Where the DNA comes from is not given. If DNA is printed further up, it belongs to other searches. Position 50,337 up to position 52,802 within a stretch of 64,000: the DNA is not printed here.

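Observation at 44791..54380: Unclassifiable ~9.6-kb integrative element in tRNA-Arg(ACG) with 17-bp att repeats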

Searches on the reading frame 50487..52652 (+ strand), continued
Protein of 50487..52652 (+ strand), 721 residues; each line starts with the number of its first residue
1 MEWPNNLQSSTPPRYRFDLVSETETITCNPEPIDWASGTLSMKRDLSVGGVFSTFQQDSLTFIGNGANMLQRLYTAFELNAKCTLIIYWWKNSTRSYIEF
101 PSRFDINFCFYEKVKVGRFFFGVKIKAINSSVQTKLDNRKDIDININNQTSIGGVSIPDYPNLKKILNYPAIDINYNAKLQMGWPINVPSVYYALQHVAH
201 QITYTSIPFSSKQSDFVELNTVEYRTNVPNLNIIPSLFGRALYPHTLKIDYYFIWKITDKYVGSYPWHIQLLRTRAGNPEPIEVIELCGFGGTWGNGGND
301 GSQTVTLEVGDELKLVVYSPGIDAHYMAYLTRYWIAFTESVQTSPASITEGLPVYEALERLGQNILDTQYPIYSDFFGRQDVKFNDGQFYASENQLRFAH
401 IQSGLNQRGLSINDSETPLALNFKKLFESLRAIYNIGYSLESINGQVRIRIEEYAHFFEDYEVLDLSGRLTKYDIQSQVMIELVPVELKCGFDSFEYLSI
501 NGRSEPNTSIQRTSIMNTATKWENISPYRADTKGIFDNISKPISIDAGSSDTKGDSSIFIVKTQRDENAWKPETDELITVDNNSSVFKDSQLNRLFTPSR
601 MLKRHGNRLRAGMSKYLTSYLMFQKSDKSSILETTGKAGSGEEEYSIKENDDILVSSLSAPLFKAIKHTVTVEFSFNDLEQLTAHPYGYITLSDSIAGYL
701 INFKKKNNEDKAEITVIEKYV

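Call 87: fold_search(model_id=the predicted structure, library=pdb)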
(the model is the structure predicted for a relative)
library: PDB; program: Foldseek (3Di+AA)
matches with E <= 10: 1647; with E <= 0.001: 170
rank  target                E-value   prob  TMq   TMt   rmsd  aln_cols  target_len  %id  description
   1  8xcg_J                4.1e-06  0.91  0.15  0.17  28.3       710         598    6  Tail tip complex of bacteriophage lambda in the open state (released 2024-05-01)
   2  8k35_A                1.4e-05  0.72  0.14  0.12  30.8       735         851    7  Structure of the bacteriophage lambda tail tip complex (released 2023-11-15)
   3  4rgg_A                1.6e-05  1.00  0.14  0.23  29.1       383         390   12  Structure of the lactococcal phage 1358 receptor binding protein in complex with GlcNAc-1P (released 2014-10-15)
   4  9l9p_S                1.6e-05  0.66  0.13  0.12  29.7       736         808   10  Cryo-EM structure of bacteriophage T1 tail tip complex (released 2025-03-12)
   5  8xcg_F                1.8e-05  0.75  0.15  0.17  28.3       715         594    7  Tail tip complex of bacteriophage lambda in the open state (released 2024-05-01)
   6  4l92_A                2.4e-05  0.99  0.14  0.23  28.6       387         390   10  Structure of the RBP from lactococcal phage 1358 in complex with 2 GlcNAc molecules (released 2014-04-30)
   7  9occ_E                3.9e-05  0.66  0.16  0.16  53.5       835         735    8  Sf11 bacteriophage tail (released 2025-11-12)
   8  1u5z                  4.1e-05  1.00  0.13  0.62   6.3       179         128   11  The Crystal structure of murine APRIL, pH 8.5 (released 2004-10-12)
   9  9vvr_S                4.8e-05  0.41  0.09  0.08  35.1       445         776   10  Structure of the bacteriophage E1004 tail (released 2025-11-12)
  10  7r1e_B                6.0e-05  0.93  0.12  0.13  34.9       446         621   10  Mosquitocidal Cry11Ba determined at pH 10.4 from naturally-occurring nanocrystals by Serial femtosecond crystallograph (released 2022-07-27)
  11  1jh5_A                6.3e-05  1.00  0.15  0.58   5.6       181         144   11  Crystal Structure of sTALL-1 of TNF family ligand (released 2002-02-08)
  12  9vvr_d                6.3e-05  0.57  0.09  0.09  34.6       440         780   10  Structure of the bacteriophage E1004 tail (released 2025-11-12)
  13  6fxn_A                7.0e-05  1.00  0.15  0.56   5.7       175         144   13  Crystal structure of human BAFF in complex with Fab fragment of anti-BAFF antibody belimumab (released 2018-04-04)
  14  3qbq_A                7.4e-05  1.00  0.14  0.47   8.2       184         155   10  Crystal structure of extracellular domains of mouse RANK-RANKL complex (released 2011-03-02)
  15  3urf_A                7.4e-05  1.00  0.13  0.44   8.7       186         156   11  Human RANKL/OPG complex (released 2012-07-11)
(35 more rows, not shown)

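Call 89: fold_search(model_id=the predicted structure, library=viral)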
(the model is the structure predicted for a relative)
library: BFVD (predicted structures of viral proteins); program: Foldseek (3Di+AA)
matches with E <= 10: 539; with E <= 0.001: 0
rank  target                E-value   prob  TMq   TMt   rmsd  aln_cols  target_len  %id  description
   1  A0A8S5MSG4            2.2e-02  0.94  0.29  0.30  16.6       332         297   11  Replication initiator protein [Podoviridae sp. ctwV53]
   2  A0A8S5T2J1            3.6e-02  0.99  0.22  0.51   7.1       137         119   15  Firmicute plasmid replication protein (RepL) [Myoviridae sp. ctqfO1]
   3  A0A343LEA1            8.6e-02  0.99  0.19  0.22   4.1       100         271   13  Helix-turn-helix domain-containing protein [Leptospira phage LE3]
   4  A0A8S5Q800            1.1e-01  0.93  0.23  0.28   7.7       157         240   13  Uncharacterized protein [Siphoviridae sp. ctdVv30]
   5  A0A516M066            1.3e-01  0.38  0.20  0.29  18.4       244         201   11  (no name in the UniProt tables at hand)
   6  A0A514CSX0            1.8e-01  0.84  0.17  0.32   5.8       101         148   16  Uncharacterized protein [Achromobacter phage Motura]
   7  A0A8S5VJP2            2.0e-01  0.60  0.20  0.20  13.6       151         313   14  (no name in the UniProt tables at hand)
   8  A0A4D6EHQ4            2.5e-01  0.23  0.18  0.23  15.2       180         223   11  Uncharacterized protein [Pandoravirus celtis]
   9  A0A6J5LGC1            2.7e-01  0.18  0.15  0.11  19.0       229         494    9  DUF3987 domain-containing protein [uncultured Caudovirales phage]
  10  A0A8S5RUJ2            2.9e-01  0.89  0.19  0.54   4.4       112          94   12  (no name in the UniProt tables at hand)
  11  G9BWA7                3.0e-01  0.94  0.17  0.51   5.9       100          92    9  (no name in the UniProt tables at hand)
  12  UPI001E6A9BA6         3.0e-01  0.85  0.21  0.53   8.9       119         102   13  (no name look-up for this kind of identifier)
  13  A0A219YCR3            3.0e-01  0.44  0.16  0.34  10.1       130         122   12  Uncharacterized protein [Aeromonas phage 65.2]
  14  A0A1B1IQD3            3.2e-01  0.98  0.18  0.23   3.0        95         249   13  (no name in the UniProt tables at hand)
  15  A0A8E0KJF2            3.2e-01  0.20  0.14  0.11  18.5       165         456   10  Putative VP8 protein [Kadipiro virus]
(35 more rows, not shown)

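Call 101: search_dna_similar(query=L074:6530-6856:+, collection=phages, mode=protein, max_evalue=0.001, max_rows=25)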
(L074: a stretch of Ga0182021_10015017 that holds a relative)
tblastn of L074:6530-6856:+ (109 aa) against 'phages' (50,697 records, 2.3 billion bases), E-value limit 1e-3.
No match.

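Call 102: search_dna_similar(query=L015:7420-7731:+, collection=phages, mode=protein, max_evalue=0.001, max_rows=25)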
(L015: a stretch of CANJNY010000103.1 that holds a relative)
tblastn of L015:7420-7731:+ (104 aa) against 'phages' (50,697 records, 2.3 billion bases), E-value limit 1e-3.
Records with a match: 4; places in all: 4; records where one place covers at least 80% of the query: 0.
Best place of each record, by identity: <60% 4.
By first word of the organism name: Caudoviricetes 2; Bacteroides 1; Bacteriophage 1.
By host as written in the record: - 3; Bacteroides fragilis BL19 1.
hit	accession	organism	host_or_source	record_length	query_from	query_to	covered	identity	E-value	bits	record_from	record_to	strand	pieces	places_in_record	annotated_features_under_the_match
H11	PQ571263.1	Bacteroides phage BF1-TP2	Bacteroides fragilis BL19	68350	1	73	70%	40.5%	4e-9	57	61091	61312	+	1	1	DUF5681 domain-containing protein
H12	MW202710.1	Caudoviricetes sp.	Manatee Spring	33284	13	78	63%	33.8%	9e-7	51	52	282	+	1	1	hypothetical protein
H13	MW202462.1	Caudoviricetes sp.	Manatee Spring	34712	13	78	63%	32.0%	3e-5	47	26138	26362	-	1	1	hypothetical protein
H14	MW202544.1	Bacteriophage sp.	Manatee Spring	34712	13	78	63%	32.0%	3e-5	47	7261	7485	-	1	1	hypothetical protein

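Call 103: get_annotated_region(hit=H12, flank=5000)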
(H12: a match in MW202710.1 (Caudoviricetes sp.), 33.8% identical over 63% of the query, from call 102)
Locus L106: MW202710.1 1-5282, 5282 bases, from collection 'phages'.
description: Myoviridae sp. isolate ctnlZ23, complete genome.
organism: Caudoviricetes sp. (NCBI taxid 2832643)
taxonomy: Viruses; Duplodnaviria; Heunggongvirae; Uroviricota; Caudoviricetes
host: -; source: Manatee Spring; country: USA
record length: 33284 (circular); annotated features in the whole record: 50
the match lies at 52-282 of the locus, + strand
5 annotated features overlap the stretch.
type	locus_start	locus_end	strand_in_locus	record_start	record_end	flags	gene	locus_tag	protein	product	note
CDS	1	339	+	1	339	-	-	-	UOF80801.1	hypothetical protein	-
CDS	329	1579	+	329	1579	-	-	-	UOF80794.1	terminase large subunit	-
CDS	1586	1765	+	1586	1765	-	-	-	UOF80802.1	sip4 zipper protein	-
CDS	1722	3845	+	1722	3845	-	-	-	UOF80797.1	head to tail connecting protein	-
CDS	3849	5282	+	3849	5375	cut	-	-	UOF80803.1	hypothetical protein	-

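Call 104: get_annotated_region(hit=H13, flank=5000)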
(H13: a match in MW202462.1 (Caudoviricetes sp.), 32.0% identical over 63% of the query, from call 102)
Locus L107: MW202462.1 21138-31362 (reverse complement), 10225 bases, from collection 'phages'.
description: Myoviridae sp. isolate ct2t2046, complete genome.
organism: Caudoviricetes sp. (NCBI taxid 2832643)
taxonomy: Viruses; Duplodnaviria; Heunggongvirae; Uroviricota; Caudoviricetes
host: -; source: Manatee Spring; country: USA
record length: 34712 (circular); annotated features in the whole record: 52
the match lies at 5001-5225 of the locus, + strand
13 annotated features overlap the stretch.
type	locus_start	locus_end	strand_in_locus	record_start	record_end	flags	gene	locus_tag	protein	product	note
CDS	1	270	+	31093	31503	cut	-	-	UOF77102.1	ninb protein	-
CDS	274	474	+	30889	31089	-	-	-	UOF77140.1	hypothetical protein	-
CDS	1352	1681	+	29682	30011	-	-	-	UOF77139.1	hypothetical protein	-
CDS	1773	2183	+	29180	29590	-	-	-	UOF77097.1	high potential iron-sulfur protein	-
CDS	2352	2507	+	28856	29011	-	-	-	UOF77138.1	hypothetical protein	-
CDS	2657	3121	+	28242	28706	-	-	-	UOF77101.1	mannosyltransferase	-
CDS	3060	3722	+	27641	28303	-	-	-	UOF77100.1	methyltransferase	-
CDS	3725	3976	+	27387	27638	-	-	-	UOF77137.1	hypothetical protein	-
CDS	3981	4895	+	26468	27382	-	-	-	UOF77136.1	hypothetical protein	-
CDS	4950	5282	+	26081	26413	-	-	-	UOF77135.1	hypothetical protein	-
CDS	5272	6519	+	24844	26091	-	-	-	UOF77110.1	phage terminase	-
CDS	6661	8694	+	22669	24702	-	-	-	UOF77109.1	head to tail connecting protein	-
CDS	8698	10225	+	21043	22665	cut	-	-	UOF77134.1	hypothetical protein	-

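Call 108: search_protein_families(library=phrogs, alignment_id=A7, max_evalue=0.0001)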
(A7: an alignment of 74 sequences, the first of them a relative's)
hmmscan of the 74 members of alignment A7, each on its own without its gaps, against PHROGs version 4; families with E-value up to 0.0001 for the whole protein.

A. member 1, L034:10969-11208:+ (79 aa): 2 families
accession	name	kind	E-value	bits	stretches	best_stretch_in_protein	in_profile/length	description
phrog_14214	-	unknown function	9.9e-08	33.1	1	3-40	16-53/58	-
phrog_3855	-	DNA, RNA and nucleotide metabolism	3.1e-05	25.4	1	44-78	68-102/115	HTH DNA binding protein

B. families by the number of members that match (of 74 scanned): 17 families
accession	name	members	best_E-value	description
phrog_6247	-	1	2.7e-48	DNA topoisomerase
phrog_18591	-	1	1.9e-44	-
phrog_125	-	1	9.8e-32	DNA invertase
phrog_95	-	1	3.2e-25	integrase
phrog_6146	-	1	1.9e-20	-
phrog_21933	-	1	2.1e-17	-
phrog_15609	-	1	7.1e-10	-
phrog_7620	-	1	7.2e-08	transcriptional regulator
phrog_14214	-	1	9.9e-08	-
phrog_36793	-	1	1.1e-07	-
phrog_66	-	1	1.2e-07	excisionase and transcriptional regulator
phrog_6620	-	1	1.4e-07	transposase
phrog_668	-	1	2e-06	HTH DNA binding protein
phrog_3855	-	1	3.1e-05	HTH DNA binding protein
phrog_10922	-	1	3.3e-05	-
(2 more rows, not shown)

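Call 110: find_encoding_contigs(protein=P0007, flank=10000, max_places=2)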
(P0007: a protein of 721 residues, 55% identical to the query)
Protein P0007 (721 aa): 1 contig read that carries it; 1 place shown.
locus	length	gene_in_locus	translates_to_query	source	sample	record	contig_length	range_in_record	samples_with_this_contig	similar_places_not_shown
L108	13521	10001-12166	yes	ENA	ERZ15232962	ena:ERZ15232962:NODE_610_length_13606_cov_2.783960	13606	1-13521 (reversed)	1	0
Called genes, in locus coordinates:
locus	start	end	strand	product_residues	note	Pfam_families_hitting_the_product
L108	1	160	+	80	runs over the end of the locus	?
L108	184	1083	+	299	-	-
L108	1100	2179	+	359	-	-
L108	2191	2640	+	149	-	-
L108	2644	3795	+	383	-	-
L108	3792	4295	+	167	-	-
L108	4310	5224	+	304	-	-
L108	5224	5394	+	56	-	-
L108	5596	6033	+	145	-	-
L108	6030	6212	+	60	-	-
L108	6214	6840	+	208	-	-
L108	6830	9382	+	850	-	-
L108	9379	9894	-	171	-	PF13392:HNH_3 (weak), PF00847:AP2 (weak)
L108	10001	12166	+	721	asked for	-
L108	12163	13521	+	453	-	?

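Call 111: find_encoding_contigs(protein=P0040, flank=10000, max_places=2)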
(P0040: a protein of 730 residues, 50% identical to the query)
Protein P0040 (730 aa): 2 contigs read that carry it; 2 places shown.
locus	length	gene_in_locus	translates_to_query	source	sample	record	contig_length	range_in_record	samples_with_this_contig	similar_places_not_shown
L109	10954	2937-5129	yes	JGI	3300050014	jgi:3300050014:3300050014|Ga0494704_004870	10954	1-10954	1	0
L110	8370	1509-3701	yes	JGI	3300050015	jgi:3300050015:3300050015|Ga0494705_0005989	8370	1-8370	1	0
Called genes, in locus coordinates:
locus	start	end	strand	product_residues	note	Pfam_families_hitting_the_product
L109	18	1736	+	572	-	-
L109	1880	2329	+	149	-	-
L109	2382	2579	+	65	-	-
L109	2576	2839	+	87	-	-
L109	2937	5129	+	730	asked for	-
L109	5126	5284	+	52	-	-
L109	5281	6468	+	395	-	-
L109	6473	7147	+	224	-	-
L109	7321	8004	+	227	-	-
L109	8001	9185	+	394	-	-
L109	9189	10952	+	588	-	?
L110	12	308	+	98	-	-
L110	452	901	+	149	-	-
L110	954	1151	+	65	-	-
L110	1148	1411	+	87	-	-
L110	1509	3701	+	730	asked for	-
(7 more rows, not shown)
